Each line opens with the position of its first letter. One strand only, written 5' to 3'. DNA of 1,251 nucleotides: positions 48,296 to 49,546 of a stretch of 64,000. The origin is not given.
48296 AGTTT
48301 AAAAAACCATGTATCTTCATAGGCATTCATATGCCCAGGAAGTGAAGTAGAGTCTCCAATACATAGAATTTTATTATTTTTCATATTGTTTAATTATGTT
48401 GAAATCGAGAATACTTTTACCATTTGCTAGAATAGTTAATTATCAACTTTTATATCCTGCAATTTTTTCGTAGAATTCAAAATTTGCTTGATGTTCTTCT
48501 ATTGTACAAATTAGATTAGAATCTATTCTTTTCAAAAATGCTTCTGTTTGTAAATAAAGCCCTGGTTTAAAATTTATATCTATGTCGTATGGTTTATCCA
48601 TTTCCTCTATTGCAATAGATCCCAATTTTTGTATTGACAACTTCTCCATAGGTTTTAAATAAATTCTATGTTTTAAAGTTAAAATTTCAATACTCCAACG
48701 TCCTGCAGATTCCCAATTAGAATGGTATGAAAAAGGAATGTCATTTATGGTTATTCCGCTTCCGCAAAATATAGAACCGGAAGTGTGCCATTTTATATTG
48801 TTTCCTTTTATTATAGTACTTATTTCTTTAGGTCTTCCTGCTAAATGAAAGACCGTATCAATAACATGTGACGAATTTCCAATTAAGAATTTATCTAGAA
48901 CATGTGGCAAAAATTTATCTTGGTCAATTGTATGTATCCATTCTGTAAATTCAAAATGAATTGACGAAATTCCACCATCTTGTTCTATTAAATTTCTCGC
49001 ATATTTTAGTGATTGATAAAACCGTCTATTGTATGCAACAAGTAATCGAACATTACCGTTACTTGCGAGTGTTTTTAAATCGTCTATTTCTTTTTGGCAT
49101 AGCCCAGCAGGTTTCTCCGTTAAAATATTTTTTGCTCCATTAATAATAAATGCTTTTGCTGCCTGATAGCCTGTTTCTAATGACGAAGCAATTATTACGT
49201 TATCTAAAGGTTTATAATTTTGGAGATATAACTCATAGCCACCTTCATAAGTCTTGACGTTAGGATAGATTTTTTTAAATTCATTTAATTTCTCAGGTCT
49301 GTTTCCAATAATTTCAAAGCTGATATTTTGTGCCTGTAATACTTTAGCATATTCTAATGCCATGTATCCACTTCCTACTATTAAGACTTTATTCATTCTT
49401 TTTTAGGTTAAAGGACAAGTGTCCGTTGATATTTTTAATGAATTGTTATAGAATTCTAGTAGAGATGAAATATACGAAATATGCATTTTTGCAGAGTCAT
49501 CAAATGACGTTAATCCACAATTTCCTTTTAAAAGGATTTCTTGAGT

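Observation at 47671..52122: Unassigned redox/tailoring block after the legionaminic-acid genes: candidate route to an undescribed nonulosonic acid derivative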

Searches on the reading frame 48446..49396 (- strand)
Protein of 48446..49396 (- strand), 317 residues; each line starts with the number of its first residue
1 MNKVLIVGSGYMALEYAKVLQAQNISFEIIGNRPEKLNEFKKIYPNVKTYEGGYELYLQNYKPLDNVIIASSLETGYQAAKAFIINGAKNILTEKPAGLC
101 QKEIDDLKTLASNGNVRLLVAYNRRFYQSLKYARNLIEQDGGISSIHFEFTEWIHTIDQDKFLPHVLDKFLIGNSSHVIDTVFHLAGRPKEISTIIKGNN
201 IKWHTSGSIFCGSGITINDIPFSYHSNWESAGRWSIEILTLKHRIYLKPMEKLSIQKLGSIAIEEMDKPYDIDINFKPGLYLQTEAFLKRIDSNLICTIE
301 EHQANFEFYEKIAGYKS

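Call 4: search_protein_families(library=pfam, proteins=[window:48446-49396:-], max_evalue=0.01)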
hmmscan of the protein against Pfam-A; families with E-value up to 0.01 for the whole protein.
window:48446-49396:- (317 aa): 2 families
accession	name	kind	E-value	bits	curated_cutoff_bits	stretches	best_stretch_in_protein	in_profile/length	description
PF01408.29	GFO_IDH_MocA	-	1.4e-08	35.8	24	1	3-122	2-120/120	Oxidoreductase family, NAD-binding Rossmann fold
PF00070.33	Pyr_redox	-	0.00095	20.1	22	1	3-37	1-35/82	Pyridine nucleotide-disulphide oxidoreductase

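Call 5: search_protein_families(library=ncbifam, proteins=[window:48446-49396:-], max_evalue=0.01)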
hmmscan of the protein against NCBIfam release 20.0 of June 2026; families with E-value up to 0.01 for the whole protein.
window:48446-49396:- (317 aa): 7 families
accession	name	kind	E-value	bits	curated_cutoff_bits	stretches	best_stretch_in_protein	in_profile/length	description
TIGR04380.1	myo_inos_iolG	equivalog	1e-09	37.7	355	1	3-139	3-139/330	inositol 2-dehydrogenase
NF007574.0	PRK10206.1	equivalog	4.8e-06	25.9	352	1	60-197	62-198/345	oxidoreductase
NF008607.0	PRK11579.1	subfamily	5.1e-05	22.4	330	1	3-148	6-147/346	oxidoreductase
NF040723.1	UDP-GlcNAcDh_Arch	equivalog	0.00015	21.4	450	1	3-140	2-136/302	UDP-N-acetylglucosamine 3-dehydrogenase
NF052479.1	LevoglcsnDh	equivalog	0.001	17.8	650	1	85-147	94-155/386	levoglucosan dehydrogenase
NF008839.0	PRK11880.2-4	equivalog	0.0023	17.4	288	1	2-53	2-53/252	pyrroline-5-carboxylate reductase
NF041392.1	XylDh_Gfo6_Halo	equivalog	0.006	15.4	350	1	88-143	106-160/350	D-xylose 1-dehydrogenase Gfo6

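Call 25: search_solved_structures(query=window:48446-49396:-, max_evalue=0.01)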
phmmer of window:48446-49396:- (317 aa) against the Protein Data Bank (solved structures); distinct sequences matched with E-value up to 0.01: 14.
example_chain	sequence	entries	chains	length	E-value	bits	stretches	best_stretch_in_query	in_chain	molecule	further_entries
3uuw_A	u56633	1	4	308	4.3e-06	29.5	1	22-194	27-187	Putative oxidoreductase with NAD(P)-binding Rossmann-fold domain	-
3gdo_A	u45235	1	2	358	7.8e-05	25.4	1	35-196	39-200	Uncharacterized oxidoreductase yvaA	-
3gfg_A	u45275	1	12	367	7.8e-05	25.4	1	35-196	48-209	Uncharacterized oxidoreductase yvaA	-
4n54_A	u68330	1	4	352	8.9e-05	25.2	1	61-143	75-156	Inositol dehydrogenase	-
4mkx_A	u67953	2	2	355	9e-05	25.2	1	61-143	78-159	Inositol dehydrogenase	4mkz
3ezy_A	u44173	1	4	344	0.00019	24.1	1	7-145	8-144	Dehydrogenase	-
6o15_A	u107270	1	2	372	0.00019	24.1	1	62-200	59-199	Uncharacterized oxidoreductase YjhC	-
3e82_A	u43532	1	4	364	0.00027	23.6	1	6-191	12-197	Putative oxidoreductase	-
3f4l_A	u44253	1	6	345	0.00079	22.1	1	63-197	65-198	Putative oxidoreductase yhhX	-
4ew6_A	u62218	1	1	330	0.001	21.7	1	56-154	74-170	D-galactose-1-dehydrogenase protein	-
3cea_A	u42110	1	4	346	0.002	20.7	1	77-146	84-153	Myo-inositol 2-dehydrogenase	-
3hnp_A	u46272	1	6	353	0.0022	20.6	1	58-203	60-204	Oxidoreductase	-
3m2t_A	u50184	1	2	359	0.004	19.8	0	58-185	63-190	Probable dehydrogenase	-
9m37_A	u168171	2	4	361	0.0078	18.8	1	6-158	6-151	P581a DgpA2 and isoorientin complex structure | Gfo/Idh/MocA family protein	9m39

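Call 30: find_homologous_proteins(query=window:48446-49396:-)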
Query window:48446-49396:- (317 aa): 3689 proteins with E <= 0.001 among 4585 candidates; the best 120 are listed.
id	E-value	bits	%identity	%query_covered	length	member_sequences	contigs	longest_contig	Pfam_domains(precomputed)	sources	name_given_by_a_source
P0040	7.6e-204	694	100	97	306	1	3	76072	-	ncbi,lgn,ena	-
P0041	4.2e-161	554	76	100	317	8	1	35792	PF01408.29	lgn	-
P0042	1.7e-154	532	74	100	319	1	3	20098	PF01408.29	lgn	-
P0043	4.7e-128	445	62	99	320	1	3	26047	PF01408.29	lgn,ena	-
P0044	2.4e-120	420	60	99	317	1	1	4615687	PF01408.29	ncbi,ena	-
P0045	2.1e-110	387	55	99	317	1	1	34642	-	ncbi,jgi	jgi:predicted dehydrogenase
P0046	2.2e-106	374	53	100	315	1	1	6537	PF01408.29,PF00070.34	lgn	-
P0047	2.3e-96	341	50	98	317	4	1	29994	PF01408.29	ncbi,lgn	ncbi:MAG: Gfo/Idh/MocA family protein [Mucilaginibacter sp.]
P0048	2.4e-96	341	48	99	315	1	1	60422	PF01408.29,PF01488.27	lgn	-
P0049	9.0e-95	336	51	99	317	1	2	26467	PF01408.29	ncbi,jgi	jgi:predicted dehydrogenase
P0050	1.8e-94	335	50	98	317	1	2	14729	PF01408.29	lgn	-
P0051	1.8e-94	335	47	99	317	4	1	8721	PF01408.29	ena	-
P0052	2.2e-94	334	49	99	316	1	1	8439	PF01408.29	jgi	jgi:predicted dehydrogenase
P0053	1.2e-93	332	51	99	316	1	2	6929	PF01408.29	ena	-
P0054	1.6e-93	332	46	99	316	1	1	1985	PF01408.29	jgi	-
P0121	1.1e-82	296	47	98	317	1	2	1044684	PF01408.29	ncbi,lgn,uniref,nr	ncbi:Gfo/Idh/MocA family oxidoreductase [Sediminibacterium roseum]|uniref:Gfo/Idh/MocA family oxidor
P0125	2.6e-82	295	46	99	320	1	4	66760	-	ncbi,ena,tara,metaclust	tara:strand:- start:6197 stop:7159 length:963 start_codon:yes stop_codon:yes gene_type:complete|meta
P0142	7.5e-81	290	47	98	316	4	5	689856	PF01408.29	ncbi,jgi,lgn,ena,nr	ncbi:gfo/Idh/MocA family oxidoreductase [Gammaproteobacteria bacterium]|nr:gfo/Idh/MocA family oxido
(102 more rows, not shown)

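Call 31: find_encoding_contigs(protein=P0142, flank=10000, max_places=2)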
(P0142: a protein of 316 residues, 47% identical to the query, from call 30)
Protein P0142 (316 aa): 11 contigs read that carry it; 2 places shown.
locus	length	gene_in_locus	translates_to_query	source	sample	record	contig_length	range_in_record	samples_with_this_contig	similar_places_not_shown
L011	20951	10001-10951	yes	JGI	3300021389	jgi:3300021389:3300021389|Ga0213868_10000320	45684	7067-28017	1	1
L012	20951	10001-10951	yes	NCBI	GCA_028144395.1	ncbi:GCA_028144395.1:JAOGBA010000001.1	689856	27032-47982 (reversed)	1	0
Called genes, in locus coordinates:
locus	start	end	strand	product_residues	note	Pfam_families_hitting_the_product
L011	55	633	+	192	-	PF17836:PglD_N, PF25084:LbH_EIF2B (weak), PF25087:GMPPB_C (weak), PF00132:Hexapep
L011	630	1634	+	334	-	PF03102:NeuB, PF08666:SAF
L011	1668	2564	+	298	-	PF21360:PylC-like_N (weak), PF02655:ATP-grasp_3, PF13535:ATP-grasp_4 (weak), PF15632:ATPgrasp_Ter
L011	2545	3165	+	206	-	PF00702:Hydrolase, PF13419:HAD_2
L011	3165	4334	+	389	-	PF02350:Epimerase_2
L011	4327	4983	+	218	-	PF02585:PIG-L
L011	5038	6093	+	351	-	PF00571:CBS (weak), PF00483:NTP_transferase, PF12804:NTP_transf_3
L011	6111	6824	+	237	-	PF02348:CTP_transf_3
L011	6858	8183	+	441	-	PF00202:Aminotran_3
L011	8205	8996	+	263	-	PF00106:adh_short, PF13561:adh_short_C2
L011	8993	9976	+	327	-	PF01408:GFO_IDH_MocA (weak)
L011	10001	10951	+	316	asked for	PF01408:GFO_IDH_MocA (faint)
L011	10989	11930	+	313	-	PF02706:Wzz, PF13807:GNVR (weak)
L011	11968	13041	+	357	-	PF01370:Epimerase, PF04321:RmlD_sub_bind (weak), PF16363:GDP_Man_Dehyd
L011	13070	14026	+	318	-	PF01370:Epimerase, PF02719:Polysacc_synt_2 (faint), PF04321:RmlD_sub_bind (weak), PF16363:GDP_Man_Dehyd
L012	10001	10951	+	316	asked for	PF01408:GFO_IDH_MocA (faint)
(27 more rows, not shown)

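Call 32: find_encoding_contigs(protein=P0125, flank=10000, max_places=1)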
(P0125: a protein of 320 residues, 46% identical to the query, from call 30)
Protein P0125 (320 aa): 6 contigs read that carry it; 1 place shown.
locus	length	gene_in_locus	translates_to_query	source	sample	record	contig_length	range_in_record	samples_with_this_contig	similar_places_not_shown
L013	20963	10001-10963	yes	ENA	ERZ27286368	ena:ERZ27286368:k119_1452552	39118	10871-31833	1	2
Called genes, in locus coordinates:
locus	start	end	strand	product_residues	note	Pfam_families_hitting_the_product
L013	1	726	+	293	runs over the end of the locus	PF00551:Formyl_trans_N, PF02911:Formyl_trans_C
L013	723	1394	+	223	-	PF02585:PIG-L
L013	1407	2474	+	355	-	PF00571:CBS (faint), PF00483:NTP_transferase, PF12804:NTP_transf_3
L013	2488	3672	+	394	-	-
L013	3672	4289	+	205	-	PF00117:GATase, PF07685:GATase_3 (weak), PF01174:SNO (faint)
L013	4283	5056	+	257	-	PF00977:His_biosynth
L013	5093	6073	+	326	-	PF00551:Formyl_trans_N, PF02911:Formyl_trans_C (weak)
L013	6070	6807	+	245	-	PF02348:CTP_transf_3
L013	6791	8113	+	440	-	PF00202:Aminotran_3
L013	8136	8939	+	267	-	PF00106:adh_short, PF08659:KR, PF16363:GDP_Man_Dehyd (faint), PF13561:adh_short_C2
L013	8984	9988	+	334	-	PF01408:GFO_IDH_MocA (weak)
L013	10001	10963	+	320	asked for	-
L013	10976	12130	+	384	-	-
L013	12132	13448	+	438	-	-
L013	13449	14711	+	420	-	PF01943:Polysacc_synt, PF13440:Polysacc_synt_3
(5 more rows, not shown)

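Call 33: find_encoding_contigs(protein=P0121, flank=10000, max_places=1)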
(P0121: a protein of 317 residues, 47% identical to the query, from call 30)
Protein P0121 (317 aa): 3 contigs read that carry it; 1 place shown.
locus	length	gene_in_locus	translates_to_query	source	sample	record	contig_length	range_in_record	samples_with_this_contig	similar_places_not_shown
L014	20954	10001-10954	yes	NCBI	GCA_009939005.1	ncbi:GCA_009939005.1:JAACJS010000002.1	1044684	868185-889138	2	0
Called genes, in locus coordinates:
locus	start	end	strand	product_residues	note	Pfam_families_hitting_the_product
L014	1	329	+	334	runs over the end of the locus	PF08545:ACP_syn_III, PF08541:ACP_syn_III_C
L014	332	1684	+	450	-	PF00501:AMP-binding, PF23562:AMP-binding_C_3 (weak), PF13193:AMP-binding_C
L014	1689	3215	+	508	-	-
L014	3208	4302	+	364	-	-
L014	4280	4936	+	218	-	PF13580:SIS_2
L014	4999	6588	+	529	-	-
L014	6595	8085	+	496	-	PF00535:Glycos_transf_2, PF13489:Methyltransf_23, PF07021:MetW (weak), PF13847:Methyltransf_31 (weak), PF08241:Methyltransf_11, PF08242:Methyltransf_12, PF13649:Methyltransf_25 (weak)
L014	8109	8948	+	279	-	-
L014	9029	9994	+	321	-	PF01408:GFO_IDH_MocA (weak)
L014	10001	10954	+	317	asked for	PF01408:GFO_IDH_MocA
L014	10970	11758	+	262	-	PF00535:Glycos_transf_2, PF10111:Glyco_tranf_2_2, PF13641:Glyco_tranf_2_3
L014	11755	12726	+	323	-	PF00535:Glycos_transf_2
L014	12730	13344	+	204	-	PF02397:Bac_transf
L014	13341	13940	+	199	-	PF17836:PglD_N, PF25084:LbH_EIF2B (weak), PF25087:GMPPB_C (weak), PF00132:Hexapep (weak)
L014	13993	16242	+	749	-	PF00571:CBS (faint), PF03102:NeuB, PF08666:SAF (weak), PF01261:AP_endonuc_2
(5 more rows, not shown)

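Call 41: search_dna_similar(query=window:48446-49396:-, collection=plasmids, mode=protein, max_rows=15)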
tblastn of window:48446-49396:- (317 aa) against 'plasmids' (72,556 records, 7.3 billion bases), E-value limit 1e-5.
Records with a match: 4; places in all: 4; records where one place covers at least 80% of the query: 3.
Best place of each record, by identity: <60% 4.
By first word of the organism name: Sphingomonadaceae 1; Sinorhizobium 1; Mesorhizobium 1; Bacillus 1.
By predicted mobility (MOB-suite, as given by PLSDB): non-mobilizable 3; conjugative 1.
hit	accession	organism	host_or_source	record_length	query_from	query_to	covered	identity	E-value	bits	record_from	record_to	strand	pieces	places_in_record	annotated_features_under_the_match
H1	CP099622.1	Sphingomonadaceae bacterium OTU29THOMA1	Arabidopsis thaliana,pure culture,leaf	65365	4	315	98%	39.6%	6e-66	231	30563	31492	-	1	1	hypothetical protein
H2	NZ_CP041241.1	Sinorhizobium mexicanum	Acaciella angustissima,cell culture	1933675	1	312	98%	36.1%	4e-56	202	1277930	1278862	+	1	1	none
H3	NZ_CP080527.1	Mesorhizobium sp. AR07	Oxytropis sp.,Cell culture,root nodule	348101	6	315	98%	28.3%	2e-34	139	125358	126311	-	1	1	hypothetical protein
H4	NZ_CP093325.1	Bacillus sp. N5-665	whole organism,peat soil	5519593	4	194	60%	28.1%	9e-6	55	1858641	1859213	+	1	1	none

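Call 43: get_annotated_region(hit=H1, flank=12000)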
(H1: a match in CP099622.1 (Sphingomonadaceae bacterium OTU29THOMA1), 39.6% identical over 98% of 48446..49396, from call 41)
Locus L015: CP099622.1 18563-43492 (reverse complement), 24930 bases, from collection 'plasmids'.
description: Sphingomonadaceae bacterium OTU29THOMA1 plasmid unnamed, complete sequence
organism: Sphingomonadaceae bacterium OTU29THOMA1 (NCBI taxid 2952889)
taxonomy: Bacteria; Pseudomonadota; Alphaproteobacteria; Sphingomonadales; Sphingomonadaceae; ; Sphingomonadaceae bacterium OTU29THOMA1
host: -; source: Arabidopsis thaliana,pure culture,leaf; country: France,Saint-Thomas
typing (MOB-suite, as given by PLSDB): non-mobilizable
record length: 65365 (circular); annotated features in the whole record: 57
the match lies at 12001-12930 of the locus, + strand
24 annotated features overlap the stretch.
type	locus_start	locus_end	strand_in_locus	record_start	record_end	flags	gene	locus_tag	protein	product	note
CDS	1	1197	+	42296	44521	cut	-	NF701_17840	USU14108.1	polysaccharide biosynthesis tyrosine autokinase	-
CDS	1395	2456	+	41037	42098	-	-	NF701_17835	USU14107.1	hypothetical protein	-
CDS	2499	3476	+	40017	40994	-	-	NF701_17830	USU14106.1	NAD-dependent 4,6-dehydratase LegB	-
CDS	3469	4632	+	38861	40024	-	-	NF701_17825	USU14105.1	LegC family aminotransferase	-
CDS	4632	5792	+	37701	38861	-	neuC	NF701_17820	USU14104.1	UDP-N-acetylglucosamine 2-epimerase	-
CDS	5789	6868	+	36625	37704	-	neuB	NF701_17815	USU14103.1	N-acetylneuraminate synthase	-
CDS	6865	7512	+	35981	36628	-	-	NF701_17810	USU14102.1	acetyltransferase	-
CDS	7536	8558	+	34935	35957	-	-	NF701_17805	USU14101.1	nucleotidyltransferase family protein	-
CDS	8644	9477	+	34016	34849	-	-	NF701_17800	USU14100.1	hypothetical protein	-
CDS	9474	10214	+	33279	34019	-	-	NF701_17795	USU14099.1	acylneuraminate cytidylyltransferase family protein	-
CDS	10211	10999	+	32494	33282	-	-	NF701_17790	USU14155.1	oxidoreductase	-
CDS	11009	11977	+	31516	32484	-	-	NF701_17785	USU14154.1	Gfo/Idh/MocA family oxidoreductase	-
CDS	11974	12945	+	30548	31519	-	-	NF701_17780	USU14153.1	hypothetical protein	-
CDS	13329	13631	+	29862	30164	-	-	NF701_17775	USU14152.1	hypothetical protein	-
CDS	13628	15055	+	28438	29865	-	-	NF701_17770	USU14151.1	oligosaccharide flippase family protein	-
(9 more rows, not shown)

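Call 44: get_annotated_region(hit=H2, flank=12000)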
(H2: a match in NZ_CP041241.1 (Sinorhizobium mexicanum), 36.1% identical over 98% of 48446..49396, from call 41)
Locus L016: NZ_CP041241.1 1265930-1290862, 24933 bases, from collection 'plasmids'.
description: Sinorhizobium mexicanum strain ITTG R7 plasmid pEmeITTGR7c, complete sequence
organism: Sinorhizobium mexicanum (NCBI taxid 375549)
taxonomy: Bacteria; Pseudomonadota; Alphaproteobacteria; Hyphomicrobiales; Rhizobiaceae; Sinorhizobium; Sinorhizobium mexicanum
host: -; source: Acaciella angustissima,cell culture; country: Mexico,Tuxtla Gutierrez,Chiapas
typing (MOB-suite, as given by PLSDB): non-mobilizable; mating-pair formation MPF_T
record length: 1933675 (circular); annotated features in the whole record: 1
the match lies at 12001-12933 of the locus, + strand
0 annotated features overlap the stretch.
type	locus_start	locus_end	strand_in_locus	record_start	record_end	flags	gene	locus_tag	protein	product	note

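Call 54: find_homologous_proteins(query=P0142)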
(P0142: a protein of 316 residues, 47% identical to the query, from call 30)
Query P0142 (316 aa): 3198 proteins with E <= 0.001 among 4360 candidates; the best 120 are listed.
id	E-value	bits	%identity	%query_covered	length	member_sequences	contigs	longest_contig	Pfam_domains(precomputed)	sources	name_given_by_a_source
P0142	7.5e-210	714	100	100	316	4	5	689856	PF01408.29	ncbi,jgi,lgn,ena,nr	ncbi:gfo/Idh/MocA family oxidoreductase [Gammaproteobacteria bacterium]|nr:gfo/Idh/MocA family oxido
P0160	3.0e-158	544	74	100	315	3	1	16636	-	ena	-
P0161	3.7e-157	540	75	100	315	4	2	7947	-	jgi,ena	-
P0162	1.2e-156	539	74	100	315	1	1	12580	-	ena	-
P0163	2.2e-155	535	73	100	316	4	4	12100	-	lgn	-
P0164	2.3e-150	518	73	100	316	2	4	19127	-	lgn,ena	-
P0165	2.5e-143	495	71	96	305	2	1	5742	-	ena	-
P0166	3.4e-133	462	65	99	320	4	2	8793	-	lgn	-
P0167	2.1e-124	433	62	98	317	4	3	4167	-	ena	-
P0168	6.2e-102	359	52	99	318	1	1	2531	-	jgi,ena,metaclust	metaclust:\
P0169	2.0e-99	351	51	99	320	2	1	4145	PF01408.29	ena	-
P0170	3.6e-99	350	53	99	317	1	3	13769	PF01408.29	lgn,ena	-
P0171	3.8e-99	350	53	99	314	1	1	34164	PF01408.29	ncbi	-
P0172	6.9e-99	349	51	99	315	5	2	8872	PF01408.29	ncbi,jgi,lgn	jgi:predicted dehydrogenase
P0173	9.4e-99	349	51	98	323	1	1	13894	-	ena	-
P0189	4.4e-97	343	52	98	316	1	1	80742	PF01408.29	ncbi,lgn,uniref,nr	ncbi:Gfo/Idh/MocA family oxidoreductase [Aliarcobacter butzleri]|uniref:Gfo/Idh/MocA family oxidored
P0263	4.2e-94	333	49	98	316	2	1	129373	PF01408.29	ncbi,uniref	ncbi:Gfo/Idh/MocA family oxidoreductase [Sphaerochaeta sp.]|uniref:Gfo/Idh/MocA family oxidoreductas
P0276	1.1e-93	332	48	97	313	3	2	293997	PF01408.29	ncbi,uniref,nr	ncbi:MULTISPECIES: Gfo/Idh/MocA family protein [unclassified Legionella]|uniref:Gfo/Idh/MocA family 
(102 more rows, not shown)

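Call 55: find_encoding_contigs(protein=P0189, flank=10000, max_places=1)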
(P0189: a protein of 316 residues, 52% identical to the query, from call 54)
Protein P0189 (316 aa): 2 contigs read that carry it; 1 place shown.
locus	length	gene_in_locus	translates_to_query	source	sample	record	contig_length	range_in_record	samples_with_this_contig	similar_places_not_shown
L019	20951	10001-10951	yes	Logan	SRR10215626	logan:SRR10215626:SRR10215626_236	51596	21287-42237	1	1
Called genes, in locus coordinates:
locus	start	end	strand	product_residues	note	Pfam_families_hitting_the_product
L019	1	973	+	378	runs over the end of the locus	PF01041:DegT_DnrJ_EryC1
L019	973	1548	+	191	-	PF17836:PglD_N, PF25084:LbH_EIF2B (weak), PF25087:GMPPB_C (weak), PF00132:Hexapep (weak)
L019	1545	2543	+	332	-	PF03102:NeuB, PF08666:SAF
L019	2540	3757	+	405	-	PF01575:MaoC_dehydratas, PF13452:FAS1_DH_region (weak), PF13527:Acetyltransf_9 (weak)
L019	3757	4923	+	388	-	PF02350:Epimerase_2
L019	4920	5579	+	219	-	PF02585:PIG-L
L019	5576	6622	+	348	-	PF00571:CBS, PF00483:NTP_transferase, PF12804:NTP_transf_3 (weak)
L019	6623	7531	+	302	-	PF01408:GFO_IDH_MocA (weak), PF02894:GFO_IDH_MocA_C (faint), PF22725:GFO_IDH_MocA_C3 (weak)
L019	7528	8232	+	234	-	PF02348:CTP_transf_3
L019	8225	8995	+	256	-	PF00106:adh_short, PF01370:Epimerase (weak), PF08659:KR (weak), PF13561:adh_short_C2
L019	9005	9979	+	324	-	PF01118:Semialdhyde_dh (faint), PF01408:GFO_IDH_MocA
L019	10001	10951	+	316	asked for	PF01408:GFO_IDH_MocA (weak)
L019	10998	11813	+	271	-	-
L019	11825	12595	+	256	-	PF00483:NTP_transferase, PF12804:NTP_transf_3 (weak)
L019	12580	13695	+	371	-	PF01073:3Beta_HSD, PF01370:Epimerase, PF02719:Polysacc_synt_2, PF04321:RmlD_sub_bind, PF16363:GDP_Man_Dehyd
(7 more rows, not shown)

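Call 56: find_encoding_contigs(protein=P0276, flank=10000, max_places=1)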
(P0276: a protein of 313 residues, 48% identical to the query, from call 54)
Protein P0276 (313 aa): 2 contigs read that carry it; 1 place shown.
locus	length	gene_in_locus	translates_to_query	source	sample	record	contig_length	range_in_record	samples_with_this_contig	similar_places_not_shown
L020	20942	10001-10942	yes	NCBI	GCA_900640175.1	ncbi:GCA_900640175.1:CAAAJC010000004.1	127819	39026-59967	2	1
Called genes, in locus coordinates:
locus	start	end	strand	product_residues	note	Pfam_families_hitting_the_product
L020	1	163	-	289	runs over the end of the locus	PF00483:NTP_transferase, PF12804:NTP_transf_3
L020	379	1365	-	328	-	PF02706:Wzz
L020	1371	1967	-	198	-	PF02397:Bac_transf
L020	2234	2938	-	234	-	PF00753:Lactamase_B (weak)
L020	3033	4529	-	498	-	-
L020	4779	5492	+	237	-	PF13489:Methyltransf_23, PF13847:Methyltransf_31, PF08241:Methyltransf_11, PF08242:Methyltransf_12, PF13649:Methyltransf_25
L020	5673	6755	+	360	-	PF03102:NeuB, PF08666:SAF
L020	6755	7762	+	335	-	PF01636:APH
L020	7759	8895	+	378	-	-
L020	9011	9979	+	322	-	PF01408:GFO_IDH_MocA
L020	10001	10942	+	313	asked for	PF01408:GFO_IDH_MocA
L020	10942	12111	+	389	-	PF07388:A-2_8-polyST (weak)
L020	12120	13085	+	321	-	PF00535:Glycos_transf_2, PF10111:Glyco_tranf_2_2, PF13641:Glyco_tranf_2_3, PF13632:Glyco_trans_2_3 (weak)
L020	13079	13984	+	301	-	PF00535:Glycos_transf_2, PF10111:Glyco_tranf_2_2 (weak), PF13641:Glyco_tranf_2_3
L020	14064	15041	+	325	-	-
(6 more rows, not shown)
